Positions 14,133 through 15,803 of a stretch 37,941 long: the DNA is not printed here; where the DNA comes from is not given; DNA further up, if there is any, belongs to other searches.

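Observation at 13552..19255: Candidate undescribed system: small 2-TM protein + catalytically degenerate isoprenyl-diphosphate-synthase-fold protein + 1138-aa kinase-like/pseudo-receiver giant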

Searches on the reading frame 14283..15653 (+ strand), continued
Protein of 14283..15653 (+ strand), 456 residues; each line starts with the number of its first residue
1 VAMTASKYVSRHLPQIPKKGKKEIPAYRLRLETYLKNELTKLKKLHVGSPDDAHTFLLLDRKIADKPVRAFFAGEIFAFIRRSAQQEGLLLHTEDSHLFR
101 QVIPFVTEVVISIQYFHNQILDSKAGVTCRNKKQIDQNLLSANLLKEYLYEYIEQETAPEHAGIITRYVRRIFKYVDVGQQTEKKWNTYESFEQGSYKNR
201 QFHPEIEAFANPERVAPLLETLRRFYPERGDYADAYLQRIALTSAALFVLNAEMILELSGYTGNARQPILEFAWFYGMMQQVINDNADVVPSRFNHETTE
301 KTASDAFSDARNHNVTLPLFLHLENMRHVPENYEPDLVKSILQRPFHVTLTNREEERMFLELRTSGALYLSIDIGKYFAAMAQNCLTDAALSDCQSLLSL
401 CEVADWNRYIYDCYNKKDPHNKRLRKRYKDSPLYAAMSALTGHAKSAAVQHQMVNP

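Call 58: search_protein_families(library=pfam, proteins=[P0208, P0250, P0207, P0275, P0188, P0206, P0246, P0253], max_evalue=0.01)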
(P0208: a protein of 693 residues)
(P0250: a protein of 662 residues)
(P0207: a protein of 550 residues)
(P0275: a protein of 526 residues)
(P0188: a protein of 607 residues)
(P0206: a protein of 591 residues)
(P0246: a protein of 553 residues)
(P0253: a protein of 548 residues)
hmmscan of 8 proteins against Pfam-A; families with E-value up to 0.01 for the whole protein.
P0208 (693 aa): 1 family
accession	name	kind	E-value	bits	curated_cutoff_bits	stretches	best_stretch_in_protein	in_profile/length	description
PF00348.22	polyprenyl_synt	-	1.5e-07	31.3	27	1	501-622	127-244/251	Polyprenyl synthetase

P0250 (662 aa): 0 families

P0207 (550 aa): 1 family
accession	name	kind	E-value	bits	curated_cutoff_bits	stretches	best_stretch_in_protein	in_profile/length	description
PF00348.22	polyprenyl_synt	-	7e-07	29.2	27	1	322-453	105-233/251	Polyprenyl synthetase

P0275 (526 aa): 1 family
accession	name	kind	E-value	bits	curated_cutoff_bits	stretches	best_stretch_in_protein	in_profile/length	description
PF00348.22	polyprenyl_synt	-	0.00012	21.8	27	1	343-459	136-242/251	Polyprenyl synthetase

P0188 (607 aa): 1 family
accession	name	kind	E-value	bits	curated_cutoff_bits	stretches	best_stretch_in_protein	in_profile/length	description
PF00348.22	polyprenyl_synt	-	0.0005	19.8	27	1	328-417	135-218/251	Polyprenyl synthetase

P0206 (591 aa): 1 family
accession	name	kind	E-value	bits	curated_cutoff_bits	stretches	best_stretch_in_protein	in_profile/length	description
PF00348.22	polyprenyl_synt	-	8e-08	32.2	27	1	239-345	134-235/251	Polyprenyl synthetase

P0246 (553 aa): 1 family
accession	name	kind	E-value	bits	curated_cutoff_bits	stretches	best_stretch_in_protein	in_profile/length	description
PF00348.22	polyprenyl_synt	-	2e-05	24.4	27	1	224-325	135-235/251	Polyprenyl synthetase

P0253 (548 aa): 1 family
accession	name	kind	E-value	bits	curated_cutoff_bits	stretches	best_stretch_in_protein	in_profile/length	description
PF00348.22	polyprenyl_synt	-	5.3e-05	23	27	1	215-324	137-241/251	Polyprenyl synthetase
